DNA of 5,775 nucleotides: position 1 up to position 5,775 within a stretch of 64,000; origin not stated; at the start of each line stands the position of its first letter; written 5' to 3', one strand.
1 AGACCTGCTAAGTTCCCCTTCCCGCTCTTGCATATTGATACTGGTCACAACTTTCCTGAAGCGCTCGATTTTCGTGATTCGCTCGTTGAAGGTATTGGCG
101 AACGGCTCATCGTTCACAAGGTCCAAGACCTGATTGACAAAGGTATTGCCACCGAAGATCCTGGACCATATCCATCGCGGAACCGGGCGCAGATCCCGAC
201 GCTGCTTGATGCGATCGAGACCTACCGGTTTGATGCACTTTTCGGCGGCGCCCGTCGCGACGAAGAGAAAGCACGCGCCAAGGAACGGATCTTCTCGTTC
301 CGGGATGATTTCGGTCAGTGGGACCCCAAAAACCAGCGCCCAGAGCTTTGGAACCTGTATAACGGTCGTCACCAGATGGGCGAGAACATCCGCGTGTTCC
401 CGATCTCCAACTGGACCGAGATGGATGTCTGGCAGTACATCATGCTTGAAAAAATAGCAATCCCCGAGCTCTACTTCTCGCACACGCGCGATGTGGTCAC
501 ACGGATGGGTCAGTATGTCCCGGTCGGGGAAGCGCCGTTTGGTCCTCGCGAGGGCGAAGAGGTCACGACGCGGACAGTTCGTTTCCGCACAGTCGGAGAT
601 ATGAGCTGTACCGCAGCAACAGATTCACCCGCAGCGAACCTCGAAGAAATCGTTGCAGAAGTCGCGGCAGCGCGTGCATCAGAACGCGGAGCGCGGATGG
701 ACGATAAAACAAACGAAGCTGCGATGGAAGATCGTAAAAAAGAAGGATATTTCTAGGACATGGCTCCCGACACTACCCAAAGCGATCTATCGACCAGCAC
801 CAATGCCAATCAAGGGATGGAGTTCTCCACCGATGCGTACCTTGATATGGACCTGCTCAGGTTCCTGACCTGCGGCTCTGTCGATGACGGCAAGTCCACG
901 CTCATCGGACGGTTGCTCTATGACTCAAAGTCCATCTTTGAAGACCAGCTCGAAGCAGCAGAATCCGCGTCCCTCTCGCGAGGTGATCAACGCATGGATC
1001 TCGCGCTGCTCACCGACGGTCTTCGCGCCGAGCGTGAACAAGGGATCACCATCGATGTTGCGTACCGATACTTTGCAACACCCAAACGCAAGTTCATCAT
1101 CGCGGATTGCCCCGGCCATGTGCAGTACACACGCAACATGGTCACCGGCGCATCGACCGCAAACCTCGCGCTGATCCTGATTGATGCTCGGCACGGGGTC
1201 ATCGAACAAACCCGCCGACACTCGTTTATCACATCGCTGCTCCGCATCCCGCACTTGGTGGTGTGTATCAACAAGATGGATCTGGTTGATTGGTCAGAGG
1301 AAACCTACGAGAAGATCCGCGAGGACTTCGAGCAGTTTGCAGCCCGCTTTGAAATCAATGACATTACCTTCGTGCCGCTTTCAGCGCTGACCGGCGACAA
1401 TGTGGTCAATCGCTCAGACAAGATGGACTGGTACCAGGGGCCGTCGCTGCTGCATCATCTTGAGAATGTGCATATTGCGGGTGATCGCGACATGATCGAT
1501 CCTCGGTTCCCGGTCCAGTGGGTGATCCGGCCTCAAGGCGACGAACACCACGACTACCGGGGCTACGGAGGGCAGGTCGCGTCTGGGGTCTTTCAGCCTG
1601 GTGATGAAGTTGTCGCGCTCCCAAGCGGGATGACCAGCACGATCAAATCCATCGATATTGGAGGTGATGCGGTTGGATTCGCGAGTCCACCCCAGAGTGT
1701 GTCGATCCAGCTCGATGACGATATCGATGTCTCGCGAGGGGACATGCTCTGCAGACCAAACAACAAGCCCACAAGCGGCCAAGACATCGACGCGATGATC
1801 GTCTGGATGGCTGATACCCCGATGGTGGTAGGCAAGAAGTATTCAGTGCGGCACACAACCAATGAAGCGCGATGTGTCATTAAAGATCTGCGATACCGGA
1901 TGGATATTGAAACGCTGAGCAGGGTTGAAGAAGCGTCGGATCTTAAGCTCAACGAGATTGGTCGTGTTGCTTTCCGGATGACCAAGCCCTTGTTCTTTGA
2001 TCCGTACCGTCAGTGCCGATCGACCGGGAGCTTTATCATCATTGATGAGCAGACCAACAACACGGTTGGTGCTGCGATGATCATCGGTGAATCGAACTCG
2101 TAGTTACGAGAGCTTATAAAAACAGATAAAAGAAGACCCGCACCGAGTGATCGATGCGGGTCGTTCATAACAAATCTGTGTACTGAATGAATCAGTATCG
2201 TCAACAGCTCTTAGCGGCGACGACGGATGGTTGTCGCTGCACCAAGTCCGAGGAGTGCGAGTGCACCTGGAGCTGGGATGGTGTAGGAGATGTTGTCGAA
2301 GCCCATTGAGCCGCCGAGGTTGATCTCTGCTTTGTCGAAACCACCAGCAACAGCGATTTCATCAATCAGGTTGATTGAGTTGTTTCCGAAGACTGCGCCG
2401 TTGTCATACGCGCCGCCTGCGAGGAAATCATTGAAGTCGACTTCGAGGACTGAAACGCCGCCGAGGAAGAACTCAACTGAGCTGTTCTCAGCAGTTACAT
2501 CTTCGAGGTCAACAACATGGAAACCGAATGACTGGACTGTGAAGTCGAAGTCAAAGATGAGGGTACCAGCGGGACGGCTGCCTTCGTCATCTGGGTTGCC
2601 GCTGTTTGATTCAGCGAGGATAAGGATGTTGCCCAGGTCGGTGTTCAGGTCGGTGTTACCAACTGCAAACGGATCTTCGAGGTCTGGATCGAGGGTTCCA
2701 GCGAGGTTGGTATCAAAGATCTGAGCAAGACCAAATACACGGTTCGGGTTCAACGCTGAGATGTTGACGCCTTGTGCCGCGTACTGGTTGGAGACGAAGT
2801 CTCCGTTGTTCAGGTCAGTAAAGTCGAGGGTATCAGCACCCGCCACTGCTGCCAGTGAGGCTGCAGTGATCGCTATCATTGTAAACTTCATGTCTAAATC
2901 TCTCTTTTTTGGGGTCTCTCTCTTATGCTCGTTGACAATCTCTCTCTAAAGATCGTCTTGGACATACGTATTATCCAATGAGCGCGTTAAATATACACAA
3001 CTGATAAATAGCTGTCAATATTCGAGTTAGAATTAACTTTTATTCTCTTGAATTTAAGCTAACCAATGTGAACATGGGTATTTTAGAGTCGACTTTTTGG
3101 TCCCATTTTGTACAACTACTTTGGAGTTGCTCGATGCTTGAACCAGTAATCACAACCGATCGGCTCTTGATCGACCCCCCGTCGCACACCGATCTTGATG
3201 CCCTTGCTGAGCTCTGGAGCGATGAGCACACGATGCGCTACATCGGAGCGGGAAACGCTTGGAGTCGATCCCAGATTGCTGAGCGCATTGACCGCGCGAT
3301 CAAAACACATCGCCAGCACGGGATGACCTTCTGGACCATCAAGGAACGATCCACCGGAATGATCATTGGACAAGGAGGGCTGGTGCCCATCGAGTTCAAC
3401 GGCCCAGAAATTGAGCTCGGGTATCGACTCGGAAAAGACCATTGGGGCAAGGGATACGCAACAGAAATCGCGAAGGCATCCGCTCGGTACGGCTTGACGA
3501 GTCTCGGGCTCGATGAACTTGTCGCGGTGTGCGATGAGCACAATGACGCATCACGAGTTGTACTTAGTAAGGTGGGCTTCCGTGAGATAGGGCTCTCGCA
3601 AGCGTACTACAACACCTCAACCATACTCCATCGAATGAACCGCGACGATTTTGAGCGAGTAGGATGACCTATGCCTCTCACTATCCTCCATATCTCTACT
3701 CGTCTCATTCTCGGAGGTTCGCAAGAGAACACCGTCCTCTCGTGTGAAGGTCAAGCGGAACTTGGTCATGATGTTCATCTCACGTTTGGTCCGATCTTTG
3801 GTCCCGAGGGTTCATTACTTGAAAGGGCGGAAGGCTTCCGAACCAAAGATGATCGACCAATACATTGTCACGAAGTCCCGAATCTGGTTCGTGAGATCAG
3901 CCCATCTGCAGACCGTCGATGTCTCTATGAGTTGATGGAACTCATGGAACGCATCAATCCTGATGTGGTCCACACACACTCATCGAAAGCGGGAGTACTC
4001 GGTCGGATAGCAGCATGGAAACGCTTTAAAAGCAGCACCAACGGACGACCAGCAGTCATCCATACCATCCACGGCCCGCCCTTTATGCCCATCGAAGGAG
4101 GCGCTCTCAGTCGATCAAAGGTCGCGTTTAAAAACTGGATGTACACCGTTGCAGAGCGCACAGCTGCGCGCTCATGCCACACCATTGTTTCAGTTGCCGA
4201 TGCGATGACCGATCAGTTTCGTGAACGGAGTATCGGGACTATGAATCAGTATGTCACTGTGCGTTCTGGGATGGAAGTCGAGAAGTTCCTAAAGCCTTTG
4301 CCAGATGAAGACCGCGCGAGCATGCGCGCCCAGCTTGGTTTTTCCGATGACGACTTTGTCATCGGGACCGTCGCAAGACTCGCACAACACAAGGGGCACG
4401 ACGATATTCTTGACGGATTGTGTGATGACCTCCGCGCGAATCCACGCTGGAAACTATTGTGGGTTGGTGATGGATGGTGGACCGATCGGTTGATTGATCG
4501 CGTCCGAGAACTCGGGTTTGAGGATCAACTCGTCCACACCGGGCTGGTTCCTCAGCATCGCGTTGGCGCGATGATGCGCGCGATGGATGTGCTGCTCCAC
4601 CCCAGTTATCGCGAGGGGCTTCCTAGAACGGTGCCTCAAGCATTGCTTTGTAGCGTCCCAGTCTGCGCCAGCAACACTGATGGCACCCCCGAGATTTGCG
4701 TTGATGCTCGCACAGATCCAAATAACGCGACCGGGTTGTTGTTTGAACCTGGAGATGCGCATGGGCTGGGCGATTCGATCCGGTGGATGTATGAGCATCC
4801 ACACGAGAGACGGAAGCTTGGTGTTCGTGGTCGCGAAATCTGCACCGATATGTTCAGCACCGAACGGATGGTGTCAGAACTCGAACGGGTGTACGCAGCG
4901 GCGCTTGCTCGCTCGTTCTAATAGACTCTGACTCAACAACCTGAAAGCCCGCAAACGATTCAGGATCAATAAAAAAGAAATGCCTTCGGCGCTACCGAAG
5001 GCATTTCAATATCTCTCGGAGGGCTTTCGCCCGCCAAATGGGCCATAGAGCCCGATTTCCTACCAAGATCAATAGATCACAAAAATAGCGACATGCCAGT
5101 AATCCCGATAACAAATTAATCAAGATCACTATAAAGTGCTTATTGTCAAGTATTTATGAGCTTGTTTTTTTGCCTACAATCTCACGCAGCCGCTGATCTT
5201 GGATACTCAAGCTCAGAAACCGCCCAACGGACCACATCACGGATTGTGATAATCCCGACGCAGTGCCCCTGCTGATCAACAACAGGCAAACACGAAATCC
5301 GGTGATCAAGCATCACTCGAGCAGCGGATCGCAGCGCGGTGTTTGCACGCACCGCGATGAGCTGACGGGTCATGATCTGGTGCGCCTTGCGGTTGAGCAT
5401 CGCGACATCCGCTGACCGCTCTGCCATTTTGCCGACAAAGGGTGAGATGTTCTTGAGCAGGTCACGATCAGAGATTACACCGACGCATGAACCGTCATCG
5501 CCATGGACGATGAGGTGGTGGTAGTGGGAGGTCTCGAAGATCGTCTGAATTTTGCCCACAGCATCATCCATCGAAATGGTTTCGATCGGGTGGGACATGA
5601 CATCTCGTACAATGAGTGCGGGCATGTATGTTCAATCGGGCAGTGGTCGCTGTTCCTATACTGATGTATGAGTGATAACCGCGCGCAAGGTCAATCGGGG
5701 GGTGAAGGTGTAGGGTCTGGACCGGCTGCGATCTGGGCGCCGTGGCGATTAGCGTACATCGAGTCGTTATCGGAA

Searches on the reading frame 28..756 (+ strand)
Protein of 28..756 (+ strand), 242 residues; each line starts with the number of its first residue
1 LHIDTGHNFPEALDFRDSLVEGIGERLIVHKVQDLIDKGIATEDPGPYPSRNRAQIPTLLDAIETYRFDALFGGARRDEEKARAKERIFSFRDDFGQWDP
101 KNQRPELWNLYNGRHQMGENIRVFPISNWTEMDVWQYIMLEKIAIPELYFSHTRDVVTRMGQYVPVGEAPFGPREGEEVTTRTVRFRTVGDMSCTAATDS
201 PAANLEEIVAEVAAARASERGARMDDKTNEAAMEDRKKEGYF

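Call 9: search_protein_families(library=pfam, proteins=[window:28-756:+], max_evalue=0.001)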
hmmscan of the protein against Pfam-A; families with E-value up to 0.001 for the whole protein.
window:28-756:+ (242 aa): 1 family
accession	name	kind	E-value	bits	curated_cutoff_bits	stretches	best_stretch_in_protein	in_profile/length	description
PF01507.26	PAPS_reduct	-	1.1e-33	117.1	22.5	1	1-196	29-174/175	Phosphoadenosine phosphosulfate reductase domain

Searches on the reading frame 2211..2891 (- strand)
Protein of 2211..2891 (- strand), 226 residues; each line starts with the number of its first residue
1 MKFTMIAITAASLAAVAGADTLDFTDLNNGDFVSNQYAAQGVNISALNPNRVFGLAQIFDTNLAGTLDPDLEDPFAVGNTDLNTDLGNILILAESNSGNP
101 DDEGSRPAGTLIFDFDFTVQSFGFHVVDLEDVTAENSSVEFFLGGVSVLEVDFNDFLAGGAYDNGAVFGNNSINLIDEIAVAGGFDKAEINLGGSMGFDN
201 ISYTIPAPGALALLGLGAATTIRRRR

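Call 9: search_protein_families(library=pfam, proteins=[window:2211-2891:-], max_evalue=0.001)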
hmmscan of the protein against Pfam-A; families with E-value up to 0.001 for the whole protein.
window:2211-2891:- (226 aa): 0 families

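Call 63: search_protein_families(library=ncbifam, proteins=[window:2211-2891:-], max_evalue=0.001)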
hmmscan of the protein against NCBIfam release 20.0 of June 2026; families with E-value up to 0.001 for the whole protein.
window:2211-2891:- (226 aa): 1 family
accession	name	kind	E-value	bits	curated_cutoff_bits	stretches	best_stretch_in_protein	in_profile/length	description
NF038120.1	PEP_CTERM_QFxxD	subfamily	0.00032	20.6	80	0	191-226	178-214/215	NF038120 family PEP-CTERM protein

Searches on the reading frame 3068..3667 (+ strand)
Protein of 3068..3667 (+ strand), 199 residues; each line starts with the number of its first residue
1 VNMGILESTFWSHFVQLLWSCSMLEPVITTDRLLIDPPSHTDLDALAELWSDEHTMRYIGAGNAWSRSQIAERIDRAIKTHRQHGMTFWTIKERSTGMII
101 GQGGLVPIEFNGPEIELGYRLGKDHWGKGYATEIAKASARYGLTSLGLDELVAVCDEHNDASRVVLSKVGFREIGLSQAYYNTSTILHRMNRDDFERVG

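Call 9: search_protein_families(library=pfam, proteins=[window:3068-3667:+], max_evalue=0.001)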
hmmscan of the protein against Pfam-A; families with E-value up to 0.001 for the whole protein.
window:3068-3667:+ (199 aa): 4 families
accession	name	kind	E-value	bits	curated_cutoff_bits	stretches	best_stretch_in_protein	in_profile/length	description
PF13302.13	Acetyltransf_3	-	3.4e-35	122.2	25.4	1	32-172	1-138/138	Acetyltransferase (GNAT) domain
PF00583.31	Acetyltransf_1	-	9.9e-09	35.9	20.7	1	45-171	3-116/116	Acetyltransferase (GNAT) family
PF08445.16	FR47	-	0.00041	20.7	22.1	0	123-174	31-80/86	FR47-like protein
PF13420.13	Acetyltransf_4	-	0.00075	20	24.3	1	40-182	6-145/155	Acetyltransferase (GNAT) domain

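Call 63: search_protein_families(library=ncbifam, proteins=[window:3068-3667:+], max_evalue=0.001)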
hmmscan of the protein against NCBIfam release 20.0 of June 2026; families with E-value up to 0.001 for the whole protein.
window:3068-3667:+ (199 aa): 4 families
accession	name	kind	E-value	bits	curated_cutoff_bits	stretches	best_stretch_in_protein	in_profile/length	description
NF000483.1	BlmB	exception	1.6e-09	37.6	625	1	40-180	25-159/301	bleomycin family antibiotic N-acetyltransferase BlmB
NF000485.1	TlmB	exception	2.5e-09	36.8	625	1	39-182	15-152/292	bleomycin family antibiotic N-acetyltransferase TlmB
NF011709.0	PRK15130.1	equivalog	3.4e-06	27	218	1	41-174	15-143/186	spermidine N1-acetyltransferase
NF008072.0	PRK10809.1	equivalog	0.00026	20.8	190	1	29-181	14-171/194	ribosomal protein S5-alanine N-acetyltransferase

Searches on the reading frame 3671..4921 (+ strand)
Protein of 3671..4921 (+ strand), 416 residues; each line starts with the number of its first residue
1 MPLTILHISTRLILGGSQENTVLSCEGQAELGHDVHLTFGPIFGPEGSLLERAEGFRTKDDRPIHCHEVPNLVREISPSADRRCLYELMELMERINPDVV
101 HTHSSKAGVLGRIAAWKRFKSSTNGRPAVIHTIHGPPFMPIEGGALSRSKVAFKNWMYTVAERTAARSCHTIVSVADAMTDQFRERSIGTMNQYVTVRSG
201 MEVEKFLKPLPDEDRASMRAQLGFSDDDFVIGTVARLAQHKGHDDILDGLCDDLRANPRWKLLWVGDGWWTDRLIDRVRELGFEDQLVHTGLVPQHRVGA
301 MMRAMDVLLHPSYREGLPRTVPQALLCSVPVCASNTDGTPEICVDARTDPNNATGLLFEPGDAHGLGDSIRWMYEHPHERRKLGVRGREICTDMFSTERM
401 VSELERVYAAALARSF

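Call 9: search_protein_families(library=pfam, proteins=[window:3671-4921:+], max_evalue=0.001)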
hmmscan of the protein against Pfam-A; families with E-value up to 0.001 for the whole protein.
window:3671-4921:+ (416 aa): 5 families
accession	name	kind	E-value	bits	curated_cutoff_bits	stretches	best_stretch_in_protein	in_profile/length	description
PF00534.26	Glycos_transf_1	-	9e-29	100.6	26.4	1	215-389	2-171/172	Glycosyl transferases group 1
PF13692.12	Glyco_trans_1_4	-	1.1e-21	78.1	27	1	229-375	2-141/142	Glycosyl transferases group 1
PF13579.12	Glyco_trans_4_4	-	7.3e-15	56.1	29.7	1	15-187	1-146/158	Glycosyl transferase 4-like domain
PF13439.12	Glyco_transf_4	-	5.3e-14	53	28.5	1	22-185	9-150/170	Glycosyltransferase Family 4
PF13477.12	Glyco_trans_4_2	-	9.1e-05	23.1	23.4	1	85-138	63-111/139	Glycosyl transferase 4-like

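Call 63: search_protein_families(library=ncbifam, proteins=[window:3671-4921:+], max_evalue=0.001)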
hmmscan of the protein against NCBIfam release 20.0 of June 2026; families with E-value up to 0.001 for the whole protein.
window:3671-4921:+ (416 aa): 24 families
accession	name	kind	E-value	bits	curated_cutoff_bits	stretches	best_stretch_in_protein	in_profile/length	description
TIGR03088.1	stp2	hypoth_equivalog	1.7e-32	112.9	409.05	1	81-411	66-373/374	TIGR03088 family PEP-CTERM/XrtA system glycosyltransferase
TIGR04063.1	stp3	hypoth_equivalog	4e-23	81.9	442.05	1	31-412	30-396/397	TIGR04063 family PEP-CTERM/XrtA system glycosyltransferase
NF047684.1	TeichurnBiosyTuaC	equivalog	3.9e-18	65.5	550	1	124-410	131-388/391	teichuronic acid biosynthesis protein TuaC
TIGR03999.1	thiol_BshA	equivalog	3.1e-17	62.6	273.7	1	88-411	76-373/375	N-acetyl-alpha-D-glucosaminyl L-malate synthase BshA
NF038298.1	EPS_HpsO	equivalog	4.8e-17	61.8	575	1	166-402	144-378/388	hormogonium polysaccharide biosynthesis glycosyltransferase HpsO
TIGR02149.1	glgA_Coryne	subfamily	3.5e-15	56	302.4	1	96-409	83-388/391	glycogen synthase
TIGR03449.1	mycothiol_MshA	equivalog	6.2e-15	55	462.5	1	129-412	128-404/406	D-inositol-3-phosphate glycosyltransferase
NF041876.1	EPS_EpsE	equivalog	8.4e-15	54.9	400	1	226-400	212-385/389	exopolysaccharide biosynthesis GT4 family glycosyltransferase EpsE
NF038229.1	Glyco4_Geo_Pelo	equivalog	2.1e-12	46.7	400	1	214-412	147-337/338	GPMC system family 4 glycosyltransferase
NF049988.1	MGlcDAGSynMgs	equivalog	2.3e-12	47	400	1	162-334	149-319/398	alpha-monoglucosyldiacylglycerol synthase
NF007640.0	PRK10307.1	subfamily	2.6e-12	46.4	276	1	156-406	159-402/411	WcaI family glycosyltransferase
TIGR04157.1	glyco_rSAM_CFB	subfamily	8.4e-12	44.8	400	1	161-407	162-405/406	TIGR04157 family glycosyltransferase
NF053787.1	GlcN_PG_synth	equivalog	1.5e-10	40.5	480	1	169-410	144-358/361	N-acetylglucosaminyl phosphatidylglycerol synthase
NF011726.0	PRK15179.1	equivalog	2.7e-10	39.2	733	1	223-408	512-691/694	Vi polysaccharide biosynthesis protein TviE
TIGR04047.1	MSMEG_0565_glyc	hypoth_equivalog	6.9e-10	38.5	259.85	1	162-393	132-357/373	MSMEG_0565 family glycosyltransferase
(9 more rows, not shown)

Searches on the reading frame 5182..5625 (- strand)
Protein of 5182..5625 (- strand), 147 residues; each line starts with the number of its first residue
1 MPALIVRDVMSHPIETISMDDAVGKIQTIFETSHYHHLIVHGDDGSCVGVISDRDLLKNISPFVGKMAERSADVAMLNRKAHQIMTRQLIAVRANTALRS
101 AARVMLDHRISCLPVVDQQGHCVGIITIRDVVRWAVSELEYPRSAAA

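Call 9: search_protein_families(library=pfam, proteins=[window:5182-5625:-], max_evalue=0.001)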
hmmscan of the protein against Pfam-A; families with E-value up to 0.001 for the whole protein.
window:5182-5625:- (147 aa): 1 family
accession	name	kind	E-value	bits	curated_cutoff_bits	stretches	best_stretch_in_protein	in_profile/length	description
PF00571.33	CBS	-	1.9e-29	102.2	24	2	83-135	3-55/57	CBS domain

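Call 63: search_protein_families(library=ncbifam, proteins=[window:5182-5625:-], max_evalue=0.001)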
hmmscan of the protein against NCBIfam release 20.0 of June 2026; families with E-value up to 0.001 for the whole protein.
window:5182-5625:- (147 aa): 25 families
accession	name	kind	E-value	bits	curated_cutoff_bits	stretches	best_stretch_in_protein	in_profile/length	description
NF011447.0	PRK14869.2-3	equivalog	3.1e-14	52.5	522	2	76-142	65-131/540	putative manganese-dependent inorganic diphosphatase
TIGR01302.1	IMP_dehydrog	equivalog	7.6e-14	51.4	481.5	1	15-133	91-198/450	IMP dehydrogenase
NF011442.0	PRK14869.1-4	equivalog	9.4e-12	44.1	400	2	5-61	248-304/543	putative manganese-dependent inorganic diphosphatase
NF011443.0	PRK14869.1-5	equivalog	5.6e-11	41.6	335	1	76-136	66-126/546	putative manganese-dependent inorganic diphosphatase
NF041552.1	TF_PrdR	equivalog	3.2e-10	39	795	1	5-140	7-130/577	sigma-54 dependent transcriptional regulator PrdR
NF053603.1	HhpR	exception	3.3e-10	39.6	520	1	84-138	66-120/282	CBS domain-containing high hydrostatic pressure regulator HhpR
NF011445.0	PRK14869.2-1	equivalog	1.5e-08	33.5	483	1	76-131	65-120/548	putative manganese-dependent inorganic diphosphatase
TIGR00400.1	mgtE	equivalog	5.8e-08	31.9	232.75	1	21-133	152-249/450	magnesium transporter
NF011449.0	PRK14869.2-5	equivalog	8.8e-08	31.6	411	1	77-140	65-129/451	putative manganese-dependent inorganic diphosphatase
NF053704.1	TransRegCcpNBacil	equivalog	1e-07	31.6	260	1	4-133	75-200/208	transcriptional regulator CcpN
NF041630.1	CBS_CbpB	equivalog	1.2e-07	31.7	125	0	83-133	14-65/143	cyclic-di-AMP-binding protein CbpB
NF038279.1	TF_CBS_SpxR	exception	2.1e-07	30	600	1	78-132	248-302/427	CBS-HotDog domain-containing transcription factor SpxR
NF005869.0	PRK07807.1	equivalog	3.6e-07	29.6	549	1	10-136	96-205/479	GuaB1 family IMP dehydrogenase-related protein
TIGR00393.1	kpsF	subfamily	5.7e-07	29.4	203.7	1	29-126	181-267/268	KpsF/GutQ family sugar-phosphate isomerase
NF052358.1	GMPRedGuaB1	equivalog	5.7e-07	29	675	1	9-136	94-205/479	GMP reductase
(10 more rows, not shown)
